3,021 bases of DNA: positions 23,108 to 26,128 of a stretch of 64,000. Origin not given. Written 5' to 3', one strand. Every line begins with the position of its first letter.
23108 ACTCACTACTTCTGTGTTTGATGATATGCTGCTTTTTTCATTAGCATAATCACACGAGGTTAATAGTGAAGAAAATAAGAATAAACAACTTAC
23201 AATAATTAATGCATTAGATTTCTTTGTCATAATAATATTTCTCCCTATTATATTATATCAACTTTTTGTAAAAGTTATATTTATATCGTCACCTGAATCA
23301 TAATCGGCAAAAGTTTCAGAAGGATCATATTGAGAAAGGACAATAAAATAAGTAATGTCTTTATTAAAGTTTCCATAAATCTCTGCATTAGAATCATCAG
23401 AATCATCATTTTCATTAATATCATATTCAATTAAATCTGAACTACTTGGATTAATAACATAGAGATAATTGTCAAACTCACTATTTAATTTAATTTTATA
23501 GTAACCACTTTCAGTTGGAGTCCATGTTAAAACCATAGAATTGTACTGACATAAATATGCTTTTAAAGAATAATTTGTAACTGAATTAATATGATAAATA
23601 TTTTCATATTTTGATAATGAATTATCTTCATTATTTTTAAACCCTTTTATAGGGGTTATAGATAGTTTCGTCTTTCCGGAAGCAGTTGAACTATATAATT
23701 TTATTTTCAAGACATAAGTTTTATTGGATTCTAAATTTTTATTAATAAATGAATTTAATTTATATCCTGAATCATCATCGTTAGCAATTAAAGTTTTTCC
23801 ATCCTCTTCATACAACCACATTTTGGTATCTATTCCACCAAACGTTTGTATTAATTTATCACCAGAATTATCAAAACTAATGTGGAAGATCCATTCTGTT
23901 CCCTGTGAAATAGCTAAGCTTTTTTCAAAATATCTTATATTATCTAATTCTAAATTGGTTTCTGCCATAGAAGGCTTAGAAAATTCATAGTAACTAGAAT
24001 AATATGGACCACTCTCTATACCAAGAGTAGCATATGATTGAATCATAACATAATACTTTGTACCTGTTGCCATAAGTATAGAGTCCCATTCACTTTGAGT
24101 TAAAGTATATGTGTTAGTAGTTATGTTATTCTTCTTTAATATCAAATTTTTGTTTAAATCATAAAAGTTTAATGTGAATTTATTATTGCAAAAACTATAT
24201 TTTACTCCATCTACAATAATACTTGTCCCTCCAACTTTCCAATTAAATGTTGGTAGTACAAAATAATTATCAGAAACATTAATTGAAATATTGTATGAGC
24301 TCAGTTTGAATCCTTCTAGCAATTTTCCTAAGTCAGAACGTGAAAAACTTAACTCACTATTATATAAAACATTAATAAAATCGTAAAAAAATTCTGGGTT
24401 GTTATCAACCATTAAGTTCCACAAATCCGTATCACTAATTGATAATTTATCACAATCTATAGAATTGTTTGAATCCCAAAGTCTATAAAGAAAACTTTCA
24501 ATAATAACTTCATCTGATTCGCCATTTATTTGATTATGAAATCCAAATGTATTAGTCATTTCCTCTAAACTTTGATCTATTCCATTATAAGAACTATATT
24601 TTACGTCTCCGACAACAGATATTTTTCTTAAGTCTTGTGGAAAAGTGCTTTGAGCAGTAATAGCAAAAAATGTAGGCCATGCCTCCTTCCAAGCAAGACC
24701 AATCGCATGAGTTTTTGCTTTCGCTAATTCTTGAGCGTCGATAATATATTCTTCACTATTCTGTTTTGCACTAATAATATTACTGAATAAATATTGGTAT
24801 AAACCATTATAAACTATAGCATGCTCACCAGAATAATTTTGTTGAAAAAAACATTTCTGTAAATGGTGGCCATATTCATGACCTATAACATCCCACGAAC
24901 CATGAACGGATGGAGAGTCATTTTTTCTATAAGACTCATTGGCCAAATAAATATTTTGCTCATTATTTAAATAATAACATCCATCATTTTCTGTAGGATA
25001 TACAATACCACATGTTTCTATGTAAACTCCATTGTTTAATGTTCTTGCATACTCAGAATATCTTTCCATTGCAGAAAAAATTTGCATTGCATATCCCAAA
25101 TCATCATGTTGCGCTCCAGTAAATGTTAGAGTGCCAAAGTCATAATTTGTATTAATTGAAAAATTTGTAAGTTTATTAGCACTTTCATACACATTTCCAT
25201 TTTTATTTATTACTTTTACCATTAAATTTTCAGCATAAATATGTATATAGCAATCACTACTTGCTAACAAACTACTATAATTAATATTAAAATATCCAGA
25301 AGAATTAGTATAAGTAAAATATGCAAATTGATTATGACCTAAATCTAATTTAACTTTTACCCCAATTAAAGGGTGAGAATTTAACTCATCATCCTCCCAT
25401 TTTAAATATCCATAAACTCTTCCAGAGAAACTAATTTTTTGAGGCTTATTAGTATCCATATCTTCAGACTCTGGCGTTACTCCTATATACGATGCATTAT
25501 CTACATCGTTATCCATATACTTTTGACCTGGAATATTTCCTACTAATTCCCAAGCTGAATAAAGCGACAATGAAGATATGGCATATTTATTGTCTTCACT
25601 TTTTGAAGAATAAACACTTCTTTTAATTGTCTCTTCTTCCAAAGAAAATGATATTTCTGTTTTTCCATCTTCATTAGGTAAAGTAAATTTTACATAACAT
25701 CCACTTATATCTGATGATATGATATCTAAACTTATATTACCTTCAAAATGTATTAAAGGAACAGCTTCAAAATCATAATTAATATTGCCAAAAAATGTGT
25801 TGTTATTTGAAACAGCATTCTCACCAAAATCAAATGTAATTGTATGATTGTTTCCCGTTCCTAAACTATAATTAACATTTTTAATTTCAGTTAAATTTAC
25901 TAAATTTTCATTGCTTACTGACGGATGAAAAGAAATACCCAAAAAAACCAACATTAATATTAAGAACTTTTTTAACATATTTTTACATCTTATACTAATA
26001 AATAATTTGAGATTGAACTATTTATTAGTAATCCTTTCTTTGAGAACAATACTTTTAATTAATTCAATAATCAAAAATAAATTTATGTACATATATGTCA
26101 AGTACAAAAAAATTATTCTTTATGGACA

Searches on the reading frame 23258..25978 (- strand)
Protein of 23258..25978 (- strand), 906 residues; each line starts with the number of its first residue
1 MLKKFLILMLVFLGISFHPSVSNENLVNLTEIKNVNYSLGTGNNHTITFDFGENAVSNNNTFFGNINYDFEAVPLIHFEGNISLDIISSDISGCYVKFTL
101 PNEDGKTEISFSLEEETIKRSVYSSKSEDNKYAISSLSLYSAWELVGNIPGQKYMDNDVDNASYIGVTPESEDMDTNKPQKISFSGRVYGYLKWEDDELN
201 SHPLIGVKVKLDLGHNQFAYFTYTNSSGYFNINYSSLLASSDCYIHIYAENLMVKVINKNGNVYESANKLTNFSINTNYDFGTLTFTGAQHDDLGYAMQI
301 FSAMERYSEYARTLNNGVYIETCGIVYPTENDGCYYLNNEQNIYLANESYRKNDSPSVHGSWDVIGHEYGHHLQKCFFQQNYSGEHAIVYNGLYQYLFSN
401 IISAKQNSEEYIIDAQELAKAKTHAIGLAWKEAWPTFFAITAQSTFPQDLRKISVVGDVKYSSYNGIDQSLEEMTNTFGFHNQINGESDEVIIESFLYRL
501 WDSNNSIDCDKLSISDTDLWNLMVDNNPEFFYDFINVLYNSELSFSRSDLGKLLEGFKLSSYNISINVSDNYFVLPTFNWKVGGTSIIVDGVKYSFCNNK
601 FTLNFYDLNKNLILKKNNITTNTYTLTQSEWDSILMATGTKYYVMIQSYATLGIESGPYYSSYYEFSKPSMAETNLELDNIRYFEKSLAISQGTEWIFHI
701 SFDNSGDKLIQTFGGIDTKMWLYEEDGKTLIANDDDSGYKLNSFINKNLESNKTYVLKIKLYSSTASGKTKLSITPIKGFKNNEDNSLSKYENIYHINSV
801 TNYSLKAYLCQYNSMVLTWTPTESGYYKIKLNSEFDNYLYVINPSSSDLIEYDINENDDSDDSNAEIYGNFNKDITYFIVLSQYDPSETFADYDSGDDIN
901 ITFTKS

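Call 7: search_protein_families(library=pfam, proteins=[window:23258-25978:-], max_evalue=0.1)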
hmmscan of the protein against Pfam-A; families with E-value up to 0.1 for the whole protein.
window:23258-25978:- (906 aa): 0 families

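Call 30: find_homologous_proteins(query=window:23258-25978:-, max_evalue=0.001)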
Query window:23258-25978:- (906 aa): 49 proteins with E <= 0.001 among 6683 candidates.
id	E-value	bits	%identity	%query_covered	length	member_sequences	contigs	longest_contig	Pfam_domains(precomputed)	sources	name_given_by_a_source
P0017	0.0e+0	2027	100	99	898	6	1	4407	-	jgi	-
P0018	0.0e+0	1043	55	98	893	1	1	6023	-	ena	-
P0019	0.0e+0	1040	55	98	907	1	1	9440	-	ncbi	-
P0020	0.0e+0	1039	55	99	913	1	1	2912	-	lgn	-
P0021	2.2e-234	799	46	100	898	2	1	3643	-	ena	-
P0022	1.4e-233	796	45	98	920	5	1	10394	-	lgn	-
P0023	2.8e-233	795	45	100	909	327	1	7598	-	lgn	-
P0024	1.3e-232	793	48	99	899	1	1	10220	-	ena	-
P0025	3.3e-232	791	47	99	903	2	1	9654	-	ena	-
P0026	9.9e-214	730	43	100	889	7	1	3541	-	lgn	-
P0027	8.6e-209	714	43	100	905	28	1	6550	-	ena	-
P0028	2.6e-207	709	45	94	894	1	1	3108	-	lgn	-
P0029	4.0e-199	682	42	98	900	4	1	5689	-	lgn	-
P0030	2.0e-198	680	42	98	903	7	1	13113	-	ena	-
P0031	6.9e-197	675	45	93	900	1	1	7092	-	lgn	-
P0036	7.4e-173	595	40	97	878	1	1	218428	-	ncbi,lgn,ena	-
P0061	4.0e-68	249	32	66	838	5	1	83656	-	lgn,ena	-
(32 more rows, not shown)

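Call 31: search_solved_structures(query=window:23258-25978:-, max_evalue=1)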
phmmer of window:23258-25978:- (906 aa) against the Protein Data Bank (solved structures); distinct sequences matched with E-value up to 1: 1.
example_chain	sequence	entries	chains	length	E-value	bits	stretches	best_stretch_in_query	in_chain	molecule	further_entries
8jqt_A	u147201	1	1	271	0.9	10.8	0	655-745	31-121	MHC class I antigen alpha chain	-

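Call 32: find_encoding_contigs(protein=P0019, flank=6000, max_places=2)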
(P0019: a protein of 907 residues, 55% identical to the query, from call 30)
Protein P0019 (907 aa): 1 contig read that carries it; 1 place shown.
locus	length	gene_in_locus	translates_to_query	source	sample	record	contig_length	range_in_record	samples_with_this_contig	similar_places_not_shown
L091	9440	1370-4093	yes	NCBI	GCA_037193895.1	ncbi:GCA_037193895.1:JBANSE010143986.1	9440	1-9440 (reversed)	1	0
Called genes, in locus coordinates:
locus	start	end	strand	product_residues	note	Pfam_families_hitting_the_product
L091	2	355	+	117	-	?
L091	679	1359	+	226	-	-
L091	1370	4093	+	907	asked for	-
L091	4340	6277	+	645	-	PF03717:PBP_dimer, PF00905:Transpeptidase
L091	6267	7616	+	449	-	PF08245:Mur_ligase_M, PF02875:Mur_ligase_C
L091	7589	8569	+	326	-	PF00953:Glycos_transf_4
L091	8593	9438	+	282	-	?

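Call 33: find_encoding_contigs(protein=P0036, flank=6000, max_places=2)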
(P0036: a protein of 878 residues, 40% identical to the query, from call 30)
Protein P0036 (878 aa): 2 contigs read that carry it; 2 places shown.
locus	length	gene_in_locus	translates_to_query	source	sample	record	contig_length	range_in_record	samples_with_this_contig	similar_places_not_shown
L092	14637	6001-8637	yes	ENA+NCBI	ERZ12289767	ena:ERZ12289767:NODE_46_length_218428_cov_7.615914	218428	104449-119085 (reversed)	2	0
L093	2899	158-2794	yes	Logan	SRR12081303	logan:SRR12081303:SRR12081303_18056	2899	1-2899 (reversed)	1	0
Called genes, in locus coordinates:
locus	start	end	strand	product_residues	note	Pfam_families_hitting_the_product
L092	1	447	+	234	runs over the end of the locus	-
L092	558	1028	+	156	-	PF13404:HTH_AsnC-type, PF13412:HTH_24, PF01037:AsnC_trans_reg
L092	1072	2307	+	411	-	PF05195:AMP_N, PF00557:Peptidase_M24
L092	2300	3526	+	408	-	PF02073:Peptidase_M29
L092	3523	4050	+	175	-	PF18907:DUF5662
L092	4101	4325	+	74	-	-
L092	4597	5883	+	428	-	PF02403:Seryl_tRNA_N, PF00587:tRNA-synt_2b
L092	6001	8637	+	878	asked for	-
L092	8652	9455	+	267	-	-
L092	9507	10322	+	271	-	-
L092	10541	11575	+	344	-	PF00990:GGDEF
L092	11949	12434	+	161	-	-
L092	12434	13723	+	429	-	PF07470:Glyco_hydro_88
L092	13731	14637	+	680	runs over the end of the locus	PF00005:ABC_tran, PF02463:SMC_N (faint)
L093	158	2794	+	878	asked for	-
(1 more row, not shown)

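Call 41: search_protein_families(library=ncbifam, proteins=[window:23258-25978:-], max_evalue=1)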
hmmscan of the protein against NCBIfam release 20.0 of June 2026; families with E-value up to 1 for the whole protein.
window:23258-25978:- (906 aa): 2 families
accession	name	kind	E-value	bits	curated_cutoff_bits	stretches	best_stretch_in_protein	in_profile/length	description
NF050131.1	BGluronaseAbsR1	equivalog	5.2e-07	29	650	1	686-771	270-357/361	beta-glucuronidase AbsR1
NF050010.1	Zn_HExGHH_YpfJ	equivalog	0.003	17.2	250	1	299-376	95-176/285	KPN_02809 family neutral zinc metallopeptidase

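Call 42: find_encoding_contigs(protein=P0024, flank=5000, max_places=1)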
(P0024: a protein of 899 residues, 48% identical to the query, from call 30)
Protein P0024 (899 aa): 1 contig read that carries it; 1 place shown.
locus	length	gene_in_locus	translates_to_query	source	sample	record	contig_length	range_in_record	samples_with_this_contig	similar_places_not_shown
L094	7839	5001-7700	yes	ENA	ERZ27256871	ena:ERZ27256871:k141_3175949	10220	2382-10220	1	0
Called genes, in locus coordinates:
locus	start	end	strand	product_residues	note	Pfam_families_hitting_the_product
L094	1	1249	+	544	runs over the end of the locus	-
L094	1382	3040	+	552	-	PF09820:AAA-ATPase_like, PF08011:PDDEXK_9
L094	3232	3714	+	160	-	PF04542:Sigma70_r2, PF08281:Sigma70_r4_2, PF04545:Sigma70_r4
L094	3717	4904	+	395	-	-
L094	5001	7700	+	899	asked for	-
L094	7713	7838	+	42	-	?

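Call 43: find_encoding_contigs(protein=P0061, flank=5000, max_places=1)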
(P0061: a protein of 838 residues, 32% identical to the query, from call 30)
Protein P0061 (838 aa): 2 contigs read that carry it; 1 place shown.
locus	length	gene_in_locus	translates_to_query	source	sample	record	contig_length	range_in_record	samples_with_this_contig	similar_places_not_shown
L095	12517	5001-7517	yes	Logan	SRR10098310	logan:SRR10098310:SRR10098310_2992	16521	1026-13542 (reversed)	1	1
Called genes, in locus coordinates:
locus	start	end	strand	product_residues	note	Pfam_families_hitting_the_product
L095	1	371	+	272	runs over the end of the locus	PF00005:ABC_tran, PF13304:AAA_21 (weak)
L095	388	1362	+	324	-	-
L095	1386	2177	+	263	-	-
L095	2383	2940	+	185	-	PF13560:HTH_31 (weak), PF01381:HTH_3, PF12844:HTH_19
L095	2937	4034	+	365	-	-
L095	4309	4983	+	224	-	-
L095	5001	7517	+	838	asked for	-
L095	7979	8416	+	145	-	PF22381:Staph_reg_Sar_Rot, PF12802:MarR_2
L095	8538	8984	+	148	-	-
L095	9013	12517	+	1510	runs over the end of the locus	?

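Call 44: find_encoding_contigs(protein=P0030, flank=5000, max_places=1)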
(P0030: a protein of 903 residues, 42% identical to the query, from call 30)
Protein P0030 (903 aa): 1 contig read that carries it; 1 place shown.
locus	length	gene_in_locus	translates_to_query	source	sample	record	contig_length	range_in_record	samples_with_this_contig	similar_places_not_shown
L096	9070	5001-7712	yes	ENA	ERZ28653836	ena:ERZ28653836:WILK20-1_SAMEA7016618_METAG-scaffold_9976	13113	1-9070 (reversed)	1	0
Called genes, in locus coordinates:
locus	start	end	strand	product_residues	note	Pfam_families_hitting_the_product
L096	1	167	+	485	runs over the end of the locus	-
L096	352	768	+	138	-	-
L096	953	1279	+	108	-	-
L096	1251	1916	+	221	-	-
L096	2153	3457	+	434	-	-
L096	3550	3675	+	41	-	-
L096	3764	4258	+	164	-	PF04542:Sigma70_r2, PF08281:Sigma70_r4_2 (weak)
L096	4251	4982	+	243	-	-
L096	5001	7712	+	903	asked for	-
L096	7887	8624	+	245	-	-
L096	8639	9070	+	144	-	?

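Call 63: search_solved_structures(query=A6, max_evalue=1, show_alignments=2)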
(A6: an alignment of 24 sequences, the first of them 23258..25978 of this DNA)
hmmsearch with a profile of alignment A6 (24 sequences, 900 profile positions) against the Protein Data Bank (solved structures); distinct sequences matched with E-value up to 1: 0.

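Call 64: search_protein_families(library=pfam, alignment_id=A6, max_evalue=0.01)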
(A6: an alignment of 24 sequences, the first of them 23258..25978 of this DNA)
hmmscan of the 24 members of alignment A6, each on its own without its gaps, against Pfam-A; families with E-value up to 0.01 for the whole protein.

A. member 1, window:23258-25978:- (906 aa): 0 families

B. families by the number of members that match (of 24 scanned): 4 families
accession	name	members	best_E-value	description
PF13620.12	CarboxypepD_reg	2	0.0055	Carboxypeptidase regulatory-like domain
PF01107.23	MP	1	0.00089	Viral movement protein (MP)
PF11989.14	Dsl1_C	1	0.001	Retrograde transport protein Dsl1 C terminal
PF18719.7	ArlS_N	1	0.0017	ArlS sensor domain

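Call 73: find_related_loci(query=A6, collection=viral_contigs, flank=5000)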
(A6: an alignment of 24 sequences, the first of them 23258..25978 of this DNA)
Query A6 (906 aa) in viral_contigs; peptide patterns used: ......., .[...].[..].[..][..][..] (x = any residue, [..] = any of these).
36 stretches matched a pattern; 1 encode a relative of the query (tblastn E <= 1e-3); 1 distinct loci.
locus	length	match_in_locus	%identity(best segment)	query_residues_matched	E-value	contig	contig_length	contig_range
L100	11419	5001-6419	37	179-669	8e-82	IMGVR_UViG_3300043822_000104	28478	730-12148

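Call 76: search_protein_families(library=pfam, proteins=[L100:3757-4422:+, L100:2425-3330:-, L100:3270-3668:-, L100:7137-8042:-, L100:8753-10258:+, L100:10433-11419:+], max_evalue=0.01)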
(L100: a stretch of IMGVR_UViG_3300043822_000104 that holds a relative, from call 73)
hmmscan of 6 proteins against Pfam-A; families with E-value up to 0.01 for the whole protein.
L100:3757-4422:+ (222 aa): 0 families

L100:2425-3330:- (302 aa): 4 families
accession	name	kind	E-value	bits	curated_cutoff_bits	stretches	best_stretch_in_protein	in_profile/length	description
PF00665.32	rve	-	1.1e-24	87.1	32.6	1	139-237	2-102/102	Integrase core domain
PF13276.12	HTH_21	-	1.9e-15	57.3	28.1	1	60-115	6-60/60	HTH-like domain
PF13333.12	rve_2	-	1.1e-13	51.5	22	1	244-298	1-55/56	Integrase core domain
PF13683.12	rve_3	-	7e-09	35.7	26.5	1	225-291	1-67/67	Integrase core domain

L100:3270-3668:- (133 aa): 0 families

L100:7137-8042:- (302 aa): 4 families
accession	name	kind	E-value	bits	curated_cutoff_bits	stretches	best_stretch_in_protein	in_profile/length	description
PF00665.32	rve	-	1.1e-24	87.1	32.6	1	139-237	2-102/102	Integrase core domain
PF13276.12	HTH_21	-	1.9e-15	57.3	28.1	1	60-115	6-60/60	HTH-like domain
PF13333.12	rve_2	-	1.1e-13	51.5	22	1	244-298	1-55/56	Integrase core domain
PF13683.12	rve_3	-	7e-09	35.7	26.5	1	225-291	1-67/67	Integrase core domain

L100:8753-10258:+ (502 aa): 1 family
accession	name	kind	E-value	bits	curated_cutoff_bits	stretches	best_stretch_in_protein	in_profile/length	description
PF13306.12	LRR_5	-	5.5e-20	72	27.7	2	148-248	13-111/127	BspA type Leucine rich repeat region (6 copies)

L100:10433-11419:+ (329 aa): 3 families
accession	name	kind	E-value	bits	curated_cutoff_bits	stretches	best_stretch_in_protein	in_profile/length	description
PF03354.21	TerL_ATPase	-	2.7e-25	89.5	23.7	1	75-248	2-177/178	Terminase large subunit, ATPase domain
PF03237.21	Terminase_6N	-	7.9e-05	22.8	22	1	101-232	2-136/215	Terminase large subunit, T4likevirus-type, N-terminal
PF20441.4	TerL_nuclease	-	0.0013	18.5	24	1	255-329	2-75/286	Terminase large subunit, endonuclease domain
